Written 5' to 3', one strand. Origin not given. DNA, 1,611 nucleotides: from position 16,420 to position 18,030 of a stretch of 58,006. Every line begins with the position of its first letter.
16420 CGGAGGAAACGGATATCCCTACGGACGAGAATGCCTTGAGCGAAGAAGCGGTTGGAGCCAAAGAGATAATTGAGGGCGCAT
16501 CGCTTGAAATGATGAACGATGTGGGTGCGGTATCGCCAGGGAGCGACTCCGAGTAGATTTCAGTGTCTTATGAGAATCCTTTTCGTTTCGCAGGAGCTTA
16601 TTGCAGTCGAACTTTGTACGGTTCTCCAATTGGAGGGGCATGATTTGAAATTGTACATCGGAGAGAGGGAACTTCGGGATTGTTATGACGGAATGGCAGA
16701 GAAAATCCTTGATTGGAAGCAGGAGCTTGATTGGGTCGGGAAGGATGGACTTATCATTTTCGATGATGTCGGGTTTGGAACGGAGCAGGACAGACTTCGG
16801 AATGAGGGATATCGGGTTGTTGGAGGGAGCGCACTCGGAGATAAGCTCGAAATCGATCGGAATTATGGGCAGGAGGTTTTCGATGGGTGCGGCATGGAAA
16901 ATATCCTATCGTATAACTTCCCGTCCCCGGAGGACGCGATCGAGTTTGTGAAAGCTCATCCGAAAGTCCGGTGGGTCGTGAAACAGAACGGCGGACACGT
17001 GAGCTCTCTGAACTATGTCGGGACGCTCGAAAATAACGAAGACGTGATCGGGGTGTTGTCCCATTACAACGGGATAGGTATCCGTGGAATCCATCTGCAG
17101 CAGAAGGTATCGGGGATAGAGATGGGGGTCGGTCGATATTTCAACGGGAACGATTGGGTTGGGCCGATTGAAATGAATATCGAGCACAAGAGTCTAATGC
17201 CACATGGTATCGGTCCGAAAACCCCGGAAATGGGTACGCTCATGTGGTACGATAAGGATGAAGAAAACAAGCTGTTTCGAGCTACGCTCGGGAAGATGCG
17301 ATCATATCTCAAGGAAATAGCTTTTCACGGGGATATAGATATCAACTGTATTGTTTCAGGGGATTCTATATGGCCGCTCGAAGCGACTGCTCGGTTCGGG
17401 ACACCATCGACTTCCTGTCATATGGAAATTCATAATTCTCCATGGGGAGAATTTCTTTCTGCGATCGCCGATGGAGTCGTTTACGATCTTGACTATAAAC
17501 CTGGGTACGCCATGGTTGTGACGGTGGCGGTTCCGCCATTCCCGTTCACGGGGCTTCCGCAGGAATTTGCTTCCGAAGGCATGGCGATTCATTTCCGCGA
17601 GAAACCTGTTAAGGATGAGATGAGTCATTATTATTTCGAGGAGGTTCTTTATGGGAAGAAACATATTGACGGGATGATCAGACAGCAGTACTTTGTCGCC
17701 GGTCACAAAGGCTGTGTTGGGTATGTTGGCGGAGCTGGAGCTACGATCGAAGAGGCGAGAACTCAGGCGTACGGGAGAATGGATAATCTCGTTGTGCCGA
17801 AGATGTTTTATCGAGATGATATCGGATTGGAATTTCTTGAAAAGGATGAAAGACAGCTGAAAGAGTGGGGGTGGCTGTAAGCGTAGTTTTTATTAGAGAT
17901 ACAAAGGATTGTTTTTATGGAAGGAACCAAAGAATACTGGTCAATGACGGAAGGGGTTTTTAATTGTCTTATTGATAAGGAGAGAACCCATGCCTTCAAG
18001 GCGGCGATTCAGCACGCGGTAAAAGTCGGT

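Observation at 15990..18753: Candidate protein/peptide-modification module: Cys/acid-rich anchored protein + orphan PurD-like ATP-grasp + PRMT-like methyltransferase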

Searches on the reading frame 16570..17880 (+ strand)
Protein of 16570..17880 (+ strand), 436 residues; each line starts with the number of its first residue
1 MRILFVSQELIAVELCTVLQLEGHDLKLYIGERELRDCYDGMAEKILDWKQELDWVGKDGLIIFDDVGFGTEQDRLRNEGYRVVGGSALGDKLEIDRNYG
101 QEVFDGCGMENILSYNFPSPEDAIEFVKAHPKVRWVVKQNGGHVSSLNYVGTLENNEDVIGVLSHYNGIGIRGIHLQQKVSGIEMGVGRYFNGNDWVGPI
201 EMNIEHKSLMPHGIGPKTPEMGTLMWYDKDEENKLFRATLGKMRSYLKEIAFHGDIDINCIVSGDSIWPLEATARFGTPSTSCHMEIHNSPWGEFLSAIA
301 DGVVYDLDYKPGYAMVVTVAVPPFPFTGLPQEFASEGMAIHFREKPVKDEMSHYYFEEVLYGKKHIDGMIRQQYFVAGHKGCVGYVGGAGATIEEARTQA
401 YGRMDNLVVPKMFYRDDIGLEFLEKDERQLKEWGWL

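Call 3: search_protein_families(library=pfam, proteins=[window:16570-17880:+], max_evalue=0.1)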
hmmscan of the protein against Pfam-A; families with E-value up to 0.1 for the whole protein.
window:16570-17880:+ (436 aa): 3 families
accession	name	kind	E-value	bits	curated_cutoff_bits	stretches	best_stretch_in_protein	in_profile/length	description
PF02843.22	GARS_C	-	3.1e-06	27.8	34.8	1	379-420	50-91/92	Phosphoribosylglycinamide synthetase, C domain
PF01071.24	GARS_A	-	0.032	14.5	27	1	97-279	3-192/194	Phosphoribosylglycinamide synthetase, ATP-grasp (A) domain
PF22183.1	Fibre_HD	-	0.074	13.7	26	0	104-139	32-67/97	Atadenovirus fibre, head domain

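Call 4: search_protein_families(library=ncbifam, proteins=[window:16570-17880:+], max_evalue=0.1)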
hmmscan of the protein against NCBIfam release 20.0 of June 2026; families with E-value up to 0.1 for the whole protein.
window:16570-17880:+ (436 aa): 1 family
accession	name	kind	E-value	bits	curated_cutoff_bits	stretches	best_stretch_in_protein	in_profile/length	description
TIGR00877.1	purD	equivalog_domain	3.1e-19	69.1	288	1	74-422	82-423/425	phosphoribosylamine--glycine ligase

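Call 8: find_homologous_proteins(query=window:16570-17880:+)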
Query window:16570-17880:+ (436 aa): 2368 proteins with E <= 0.001 among 6251 candidates; the best 120 are listed.
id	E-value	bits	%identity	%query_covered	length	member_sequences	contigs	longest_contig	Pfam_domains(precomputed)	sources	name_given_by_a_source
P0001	0.0e+0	1027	100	100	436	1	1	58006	PF02843.23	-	-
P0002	1.8e-246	837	79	100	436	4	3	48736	PF02843.23,PF01071.25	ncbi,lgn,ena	-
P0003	2.0e-231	787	75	100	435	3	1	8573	PF02843.23,PF01071.25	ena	-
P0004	8.5e-179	613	58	100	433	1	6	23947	PF02843.23,PF01071.25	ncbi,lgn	-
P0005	2.9e-178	612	60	100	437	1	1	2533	PF02843.23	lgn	-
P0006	5.9e-178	611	61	100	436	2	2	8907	PF02843.23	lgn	-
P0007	1.2e-176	606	62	100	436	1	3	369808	PF02843.23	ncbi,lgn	-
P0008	9.4e-175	600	59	100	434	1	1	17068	PF02843.23,PF01071.25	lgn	-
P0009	8.4e-174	597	61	100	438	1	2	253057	PF02843.23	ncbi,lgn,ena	-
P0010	1.3e-170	586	59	100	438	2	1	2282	PF02843.23,PF01071.25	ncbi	-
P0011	3.1e-168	579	59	100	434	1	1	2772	PF02843.23,PF01071.25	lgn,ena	-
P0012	9.3e-168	577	59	99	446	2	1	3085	PF02843.23,PF01071.25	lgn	-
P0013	2.2e-167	576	58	100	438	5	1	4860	PF02843.23,PF01071.25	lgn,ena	-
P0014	8.2e-167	574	58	100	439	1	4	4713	PF02843.23,PF01071.25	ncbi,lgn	-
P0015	3.2e-166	572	59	100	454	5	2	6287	PF02843.23,PF01071.25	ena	-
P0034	1.8e-153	530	54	100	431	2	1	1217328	PF02843.23,PF01071.25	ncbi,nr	ncbi:MAG: hypothetical protein IPJ68_03165 [Candidatus Moraniibacteriota bacterium]|nr:MAG: hypothet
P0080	3.2e-143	496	51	100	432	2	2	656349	PF02843.23,PF01071.25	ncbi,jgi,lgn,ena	ncbi:MAG: phosphoribosylglycinamide synthetase C domain-containing protein [Parcubacteria group bact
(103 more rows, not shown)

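Call 9: search_solved_structures(query=window:16570-17880:+, max_evalue=1, show_alignments=1)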
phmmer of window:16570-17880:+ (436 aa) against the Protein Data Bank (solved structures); distinct sequences matched with E-value up to 1: 8.
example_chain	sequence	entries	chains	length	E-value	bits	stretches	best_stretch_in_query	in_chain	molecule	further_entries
2ip4_A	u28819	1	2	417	1.4e-06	30.8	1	174-423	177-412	Phosphoribosylamine--glycine ligase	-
2yrw_A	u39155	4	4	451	0.00011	24.6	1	74-325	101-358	Phosphoribosylglycinamide synthetase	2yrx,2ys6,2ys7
3lp8_A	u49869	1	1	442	0.00012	24.5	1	73-419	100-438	Phosphoribosylamine-glycine ligase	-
2xcl_A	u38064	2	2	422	0.0004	22.7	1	172-424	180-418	PHOSPHORIBOSYLAMINE--GLYCINE LIGASE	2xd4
5vev_A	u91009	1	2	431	0.0031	19.8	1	174-419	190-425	Phosphoribosylamine--glycine ligase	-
2qk4_A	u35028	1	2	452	0.013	17.8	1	75-303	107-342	Trifunctional purine biosynthetic protein adenosine-3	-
2yw2_A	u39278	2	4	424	0.053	15.7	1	80-420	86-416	Phosphoribosylamine--glycine ligase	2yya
1gso_A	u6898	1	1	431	0.46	12.6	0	356-427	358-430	PROTEIN (GLYCINAMIDE RIBONUCLEOTIDE SYNTHETASE)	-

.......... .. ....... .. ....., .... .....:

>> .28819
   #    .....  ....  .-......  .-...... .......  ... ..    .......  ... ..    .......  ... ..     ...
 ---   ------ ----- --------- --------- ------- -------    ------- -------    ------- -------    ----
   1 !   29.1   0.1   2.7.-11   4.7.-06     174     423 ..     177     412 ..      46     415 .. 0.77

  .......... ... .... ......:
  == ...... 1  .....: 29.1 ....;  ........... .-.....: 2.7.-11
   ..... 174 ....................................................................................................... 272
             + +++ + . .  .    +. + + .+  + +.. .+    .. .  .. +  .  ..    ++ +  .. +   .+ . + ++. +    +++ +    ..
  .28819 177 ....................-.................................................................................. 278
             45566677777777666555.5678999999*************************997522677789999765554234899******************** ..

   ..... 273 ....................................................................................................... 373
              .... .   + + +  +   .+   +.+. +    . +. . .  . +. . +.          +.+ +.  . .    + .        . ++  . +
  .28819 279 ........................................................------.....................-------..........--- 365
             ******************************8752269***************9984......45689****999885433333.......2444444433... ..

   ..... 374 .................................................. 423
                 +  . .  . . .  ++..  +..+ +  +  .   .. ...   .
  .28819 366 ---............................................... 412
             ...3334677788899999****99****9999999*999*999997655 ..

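Call 11: find_encoding_contigs(protein=P0034, flank=8000, max_places=3)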
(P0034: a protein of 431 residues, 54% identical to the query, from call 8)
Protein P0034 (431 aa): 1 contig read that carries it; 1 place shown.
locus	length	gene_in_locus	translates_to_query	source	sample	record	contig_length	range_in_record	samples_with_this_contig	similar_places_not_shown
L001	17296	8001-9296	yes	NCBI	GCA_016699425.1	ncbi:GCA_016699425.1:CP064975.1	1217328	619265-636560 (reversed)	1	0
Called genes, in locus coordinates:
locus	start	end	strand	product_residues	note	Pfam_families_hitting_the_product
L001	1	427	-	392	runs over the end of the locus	-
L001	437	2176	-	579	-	-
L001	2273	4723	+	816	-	PF20030:bpMoxR (faint), PF00158:Sigma54_activat (faint), PF13191:AAA_16 (weak), PF20720:nSTAND3 (faint), PF07724:AAA_2, PF00004:AAA, PF07728:AAA_5, PF10431:ClpB_D2-small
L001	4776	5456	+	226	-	-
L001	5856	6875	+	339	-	-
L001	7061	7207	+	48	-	-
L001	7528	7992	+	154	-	-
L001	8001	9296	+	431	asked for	PF01071:GARS_A (weak), PF02843:GARS_C (weak)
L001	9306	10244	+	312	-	-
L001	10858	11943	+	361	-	PF00512:HisKA, PF02518:HATPase_c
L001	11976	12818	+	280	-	PF00072:Response_reg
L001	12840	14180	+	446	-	PF01336:tRNA_anti-codon, PF00152:tRNA-synt_2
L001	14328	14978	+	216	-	-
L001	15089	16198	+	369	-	PF01551:Peptidase_M23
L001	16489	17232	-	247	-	PF00872:Transposase_mut, PF10551:MULE (weak)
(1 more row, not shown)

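Call 12: find_encoding_contigs(protein=P0002, flank=8000, max_places=3)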
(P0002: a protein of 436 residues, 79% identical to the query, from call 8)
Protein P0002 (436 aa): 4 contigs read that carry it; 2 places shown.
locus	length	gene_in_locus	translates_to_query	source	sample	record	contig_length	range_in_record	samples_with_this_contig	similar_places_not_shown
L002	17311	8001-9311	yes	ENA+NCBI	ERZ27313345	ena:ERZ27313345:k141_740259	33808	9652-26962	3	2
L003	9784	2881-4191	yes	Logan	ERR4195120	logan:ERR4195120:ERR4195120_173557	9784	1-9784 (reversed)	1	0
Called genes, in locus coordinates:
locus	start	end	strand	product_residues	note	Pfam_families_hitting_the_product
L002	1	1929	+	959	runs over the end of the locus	PF04851:ResIII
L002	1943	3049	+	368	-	PF13439:Glyco_transf_4, PF00534:Glycos_transf_1, PF13692:Glyco_trans_1_4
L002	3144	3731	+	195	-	-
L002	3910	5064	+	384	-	PF13439:Glyco_transf_4, PF13579:Glyco_trans_4_4 (weak), PF20706:GT4-conflict, PF00534:Glycos_transf_1, PF13692:Glyco_trans_1_4, PF13524:Glyco_trans_1_2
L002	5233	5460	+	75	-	PF11127:YgaP-like_TM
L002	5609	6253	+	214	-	-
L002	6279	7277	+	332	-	-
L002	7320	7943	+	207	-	-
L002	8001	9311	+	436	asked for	PF01071:GARS_A (weak), PF02843:GARS_C (weak)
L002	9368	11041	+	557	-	PF00512:HisKA, PF02518:HATPase_c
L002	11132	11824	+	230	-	-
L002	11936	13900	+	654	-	PF01551:Peptidase_M23 (weak), PF07705:CARDB (weak)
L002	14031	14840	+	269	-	PF00072:Response_reg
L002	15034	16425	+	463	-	PF01336:tRNA_anti-codon, PF00152:tRNA-synt_2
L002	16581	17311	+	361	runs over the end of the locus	PF06723:MreB_Mbl, PF00022:Actin (weak), PF00012:HSP70, PF11104:PilM_2 (faint), PF14450:FtsA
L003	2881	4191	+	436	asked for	PF01071:GARS_A (weak), PF02843:GARS_C (weak)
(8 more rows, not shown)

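Call 13: find_encoding_contigs(protein=P0080, flank=8000, max_places=3)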
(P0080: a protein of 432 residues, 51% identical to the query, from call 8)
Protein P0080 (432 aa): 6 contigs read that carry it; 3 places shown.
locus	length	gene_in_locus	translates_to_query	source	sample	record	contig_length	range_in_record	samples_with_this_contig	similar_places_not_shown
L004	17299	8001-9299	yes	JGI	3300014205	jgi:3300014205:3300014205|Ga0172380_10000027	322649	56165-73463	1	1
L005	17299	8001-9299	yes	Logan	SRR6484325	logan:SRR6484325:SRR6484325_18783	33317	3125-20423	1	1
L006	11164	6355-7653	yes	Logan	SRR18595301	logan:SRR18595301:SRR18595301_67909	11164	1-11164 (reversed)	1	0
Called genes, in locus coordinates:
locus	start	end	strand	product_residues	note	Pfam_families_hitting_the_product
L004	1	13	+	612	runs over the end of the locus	PF13230:GATase_4 (faint), PF13522:GATase_6, PF13537:GATase_7, PF01380:SIS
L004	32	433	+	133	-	-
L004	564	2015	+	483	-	PF03193:RsgA_GTPase (faint), PF13476:AAA_23 (faint), PF00005:ABC_tran, PF02367:TsaE (faint), PF02463:SMC_N (faint), PF13175:AAA_15 (faint), PF13304:AAA_21 (weak), PF00005:ABC_tran, +8 more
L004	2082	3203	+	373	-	PF00149:Metallophos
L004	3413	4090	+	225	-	-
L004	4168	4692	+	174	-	PF08123:DOT1 (faint), PF06325:PrmA (weak)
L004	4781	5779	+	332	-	-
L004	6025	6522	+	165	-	-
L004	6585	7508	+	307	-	PF01546:Peptidase_M20, PF07687:M20_dimer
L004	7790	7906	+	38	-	-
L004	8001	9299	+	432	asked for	PF01071:GARS_A, PF02843:GARS_C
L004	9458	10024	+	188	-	PF00583:Acetyltransf_1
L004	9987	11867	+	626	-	PF00512:HisKA, PF02518:HATPase_c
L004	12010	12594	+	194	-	PF01300:Sua5_yciO_yrdC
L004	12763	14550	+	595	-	PF00009:GTP_EFTU, PF01926:MMR_HSR1 (weak), PF22042:EF-G_D2, PF03144:GTP_EFTU_D2, PF00679:EFG_C, PF21018:BipA_C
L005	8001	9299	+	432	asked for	PF01071:GARS_A, PF02843:GARS_C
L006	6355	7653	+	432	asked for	PF01071:GARS_A, PF02843:GARS_C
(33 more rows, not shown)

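Call 20: find_related_loci(query=A1, collection=genome_contigs, flank=10000)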
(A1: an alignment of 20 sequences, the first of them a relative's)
Query A1 (436 aa) in genome_contigs; peptide patterns used: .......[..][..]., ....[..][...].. (x = any residue, [..] = any of these).
228 stretches matched a pattern; 221 encode a relative of the query (tblastn E <= 1e-3); the best 80 are kept; 80 distinct loci.
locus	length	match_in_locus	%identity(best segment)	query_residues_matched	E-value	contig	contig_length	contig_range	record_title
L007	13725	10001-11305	75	1-436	0e+0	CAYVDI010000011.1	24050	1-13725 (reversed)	MAG TPA_asm: uncultured Bdellovibrionales bacterium isolate SRP135725_co1_487 genome assembly, contig: NODE_2530_length_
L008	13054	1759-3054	58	1-436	0e+0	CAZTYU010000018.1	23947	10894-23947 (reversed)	MAG TPA_asm: uncultured Bdellovibrionales bacterium isolate SRP342105_co1_290 genome assembly, contig: NODE_2786_length_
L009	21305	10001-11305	62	1-436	4e-178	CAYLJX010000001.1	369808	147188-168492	MAG TPA_asm: uncultured Bdellovibrionales bacterium isolate SRP342105_co1_463 genome assembly, contig: NODE_13_length_36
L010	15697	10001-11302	59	1-436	7e-169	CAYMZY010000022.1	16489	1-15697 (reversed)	MAG TPA_asm: uncultured Bdellovibrionales bacterium isolate SRP286056_co1_431 genome assembly, contig: NODE_4270_length_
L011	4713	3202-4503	58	1-436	3e-172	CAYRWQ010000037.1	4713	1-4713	MAG TPA_asm: uncultured Bdellovibrionales bacterium isolate binchicken_co128_176 genome assembly, contig: NODE_18969_len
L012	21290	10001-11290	55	1-436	2e-162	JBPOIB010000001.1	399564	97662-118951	MAG: Candidatus Moraniibacteriota bacterium isolate MAG_655 c_000000434175, whole genome shotgun sequence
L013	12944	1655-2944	54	1-436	3e-159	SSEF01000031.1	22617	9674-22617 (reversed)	MAG: Candidatus Moraniibacteriota bacterium isolate Bin_68_2 c_000000025285, whole genome shotgun sequence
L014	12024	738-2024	54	1-436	5e-159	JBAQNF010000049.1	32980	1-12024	MAG: Candidatus Moraniibacteriota bacterium isolate MFD12002_ilm_asm_bin7 k127_108570, whole genome shotgun sequence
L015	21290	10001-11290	55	1-436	2e-158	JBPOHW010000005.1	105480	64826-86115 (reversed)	MAG: Candidatus Moraniibacteriota bacterium isolate MAG_322 c_000000394488, whole genome shotgun sequence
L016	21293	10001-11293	55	1-436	5e-158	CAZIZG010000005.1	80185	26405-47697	MAG TPA_asm: uncultured Bdellovibrionales bacterium isolate SRP135725_co1_205 genome assembly, contig: NODE_184_length_8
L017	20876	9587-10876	53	1-436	2e-156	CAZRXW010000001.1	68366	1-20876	MAG TPA_asm: uncultured Bdellovibrionales bacterium isolate SRP342105_co1_42 genome assembly, contig: NODE_491_length_68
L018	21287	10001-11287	54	1-436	3e-156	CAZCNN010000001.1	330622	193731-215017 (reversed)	MAG TPA_asm: uncultured Bdellovibrionales bacterium isolate SRP286056_co2_548 genome assembly, contig: NODE_12_length_33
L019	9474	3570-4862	53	1-436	9e-156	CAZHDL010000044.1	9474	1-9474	MAG TPA_asm: uncultured Bdellovibrionales bacterium isolate SRP219642_co10_72 genome assembly, contig: NODE_7613_length_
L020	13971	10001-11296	50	1-436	4e-150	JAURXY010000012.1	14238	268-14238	MAG: bacterium isolate E10_metabat.bin.66_sub E10_k141_569864, whole genome shotgun sequence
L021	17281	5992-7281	51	1-436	2e-149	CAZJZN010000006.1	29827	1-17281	MAG TPA_asm: uncultured Bdellovibrionales bacterium isolate SRP286056_co1_430 genome assembly, contig: NODE_1736_length_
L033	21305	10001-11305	49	1-436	3e-142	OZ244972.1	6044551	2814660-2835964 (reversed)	MAG: Rhodospirillales bacterium isolate 53a8b895-f9c6-4de1-8451-65e20c47fd72 genome assembly, chromosome: 1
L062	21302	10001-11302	48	3-436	6e-135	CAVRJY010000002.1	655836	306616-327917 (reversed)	MAG: Nitrospirota bacterium isolate MFD01299.bin.1.245 genome assembly, contig: contig_12997, whole genome shotgun seque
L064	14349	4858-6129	49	1-436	1e-134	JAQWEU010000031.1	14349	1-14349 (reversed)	MAG: Candidatus Paceibacterota bacterium isolate STF2_82 NODE_11585_length_14349_cov_4.907678_Sandtown_F2, whole genome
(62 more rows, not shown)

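Call 30: search_protein_families(library=ncbifam, alignment_id=A4, max_evalue=0.01)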
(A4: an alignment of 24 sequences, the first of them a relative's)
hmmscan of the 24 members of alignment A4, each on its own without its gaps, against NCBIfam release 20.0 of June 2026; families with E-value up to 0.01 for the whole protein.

A. member 1, L044:9597-10004:+ (135 aa): 1 family
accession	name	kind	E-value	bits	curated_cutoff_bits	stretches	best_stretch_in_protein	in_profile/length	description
TIGR03330.1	SAM_DCase_Bsu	equivalog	2.7e-20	72.8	75.65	1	7-124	3-112/112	adenosylmethionine decarboxylase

B. families by the number of members that match (of 24 scanned): 1 family
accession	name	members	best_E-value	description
TIGR03330.1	SAM_DCase_Bsu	24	3.2e-25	adenosylmethionine decarboxylase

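Call 42: predict_structure(alignment_id=A1)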
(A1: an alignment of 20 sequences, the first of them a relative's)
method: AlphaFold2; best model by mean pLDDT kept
length: 436 residues; sequences in the alignment: 20
mean_pLDDT: 93.2   pTM: 0.91
mean pLDDT of the five models: 93.2, 93.2, 92.8, 91.3, 87.0
residues with pLDDT >= 90: 365; 70-90: 64; 50-70: 7; < 50: 0
segments of 3 or more residues with pLDDT < 50: none
pLDDT, mean of each block of 10 residues (from residue 1): 96 95 97 94 96 98 96 98 97 92 95 94 97 92 80 93 95 94 95 96 91 77 95 94 98 96 94 92 95 97 95 96 79 86 91 95 83 90 95 97 95 93 95 92
secondary structure, 60 per line:
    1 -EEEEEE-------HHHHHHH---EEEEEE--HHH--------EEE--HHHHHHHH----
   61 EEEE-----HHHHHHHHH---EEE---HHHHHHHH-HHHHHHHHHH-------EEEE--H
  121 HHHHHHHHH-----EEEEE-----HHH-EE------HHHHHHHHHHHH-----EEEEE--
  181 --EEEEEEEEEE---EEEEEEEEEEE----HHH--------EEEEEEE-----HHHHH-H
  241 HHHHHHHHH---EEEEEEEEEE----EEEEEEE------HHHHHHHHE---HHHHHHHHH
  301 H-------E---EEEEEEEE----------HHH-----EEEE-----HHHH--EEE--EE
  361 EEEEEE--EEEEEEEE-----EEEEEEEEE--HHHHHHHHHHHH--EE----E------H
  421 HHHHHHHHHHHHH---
elements in order: E2-7 H15-21 E25-30 E44-46 H49-56 E61-64 H70-78 E82-84 H88-95 H97-106 E114-117 H120-129 E135-139 H157-168 E174-178 E183-192 E196-206 E222-228 H234-238 H240-249 E253-262 E267-273 H280-287 H292-301 E313-320 E339-342 H348-351 E354-356 E359-366 E369-376 E382-390 H393-404 H420-433

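Call 45: fold_search(model_id=the predicted structure, library=pdb)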
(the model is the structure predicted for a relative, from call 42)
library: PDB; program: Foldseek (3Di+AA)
matches with E <= 10: 1564; with E <= 0.001: 587
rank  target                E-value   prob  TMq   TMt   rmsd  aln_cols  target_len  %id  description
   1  3lp8                  1.3e-27  1.00  0.74  0.77   4.6       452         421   20  Crystal structure of phosphoribosylamine-glycine ligase from Ehrlichia chaffeensis (released 2010-02-23)
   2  2ip4_A                3.9e-27  1.00  0.73  0.77   5.0       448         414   21  Crystal Structure of Glycinamide Ribonucleotide Synthetase from Thermus thermophilus HB8 (released 2007-10-30)
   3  2yw2_A                2.3e-26  1.00  0.75  0.77   4.8       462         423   21  Crystal structure of GAR synthetase from Aquifex aeolicus in complex with ATP (released 2007-10-23)
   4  7lvo                  6.1e-26  1.00  0.74  0.74   4.8       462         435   19  Cryptococcus neoformans GAR synthetase (released 2021-08-25)
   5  2qk4_A                1.4e-25  1.00  0.75  0.77   4.1       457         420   16  Human glycinamide ribonucleotide synthetase (released 2007-07-24)
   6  2ys6                  2.1e-25  1.00  0.71  0.73   4.8       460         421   18  Crystal structure of GAR synthetase from Geobacillus kaustophilus (released 2007-10-09)
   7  2yrx                  3.2e-25  1.00  0.71  0.74   4.8       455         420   19  Crystal structure of GAR synthetase from Geobacillus kaustophilus (released 2007-10-09)
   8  1vkz_A                6.6e-25  1.00  0.71  0.78   4.2       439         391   19  Crystal structure of Phosphoribosylamine--glycine ligase (TM1250) from Thermotoga maritima at 2.30 A resolution (released 2004-08-24)
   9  2qk4_B                7.0e-25  1.00  0.74  0.76   4.6       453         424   16  Human glycinamide ribonucleotide synthetase (released 2007-07-24)
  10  5vev_B                1.3e-24  1.00  0.70  0.75   4.9       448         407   17  Crystal Structure of Phosphoribosylamine-glycine Ligase from Neisseria gonorrhoeae (released 2017-04-12)
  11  2yrw                  1.4e-24  1.00  0.69  0.73   4.9       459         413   18  Crystal structure of GAR synthetase from Geobacillus kaustophilus (released 2007-10-09)
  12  2xcl                  1.2e-23  1.00  0.74  0.76   4.7       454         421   20  Nucleotide-bound Structures of Bacillus subtilis Glycinamide Ribonucleotide Synthetase (released 2011-03-23)
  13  5vev_A                2.4e-23  1.00  0.71  0.76   4.7       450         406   16  Crystal Structure of Phosphoribosylamine-glycine Ligase from Neisseria gonorrhoeae (released 2017-04-12)
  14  3mjf                  5.7e-23  1.00  0.70  0.71   5.9       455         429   18  Phosphoribosylamine-glycine ligase from Yersinia pestis (released 2010-05-26)
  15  1gso                  1.2e-22  1.00  0.73  0.76   4.9       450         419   18  GLYCINAMIDE RIBONUCLEOTIDE SYNTHETASE (GAR-SYN) FROM E. COLI. (released 1998-12-09)
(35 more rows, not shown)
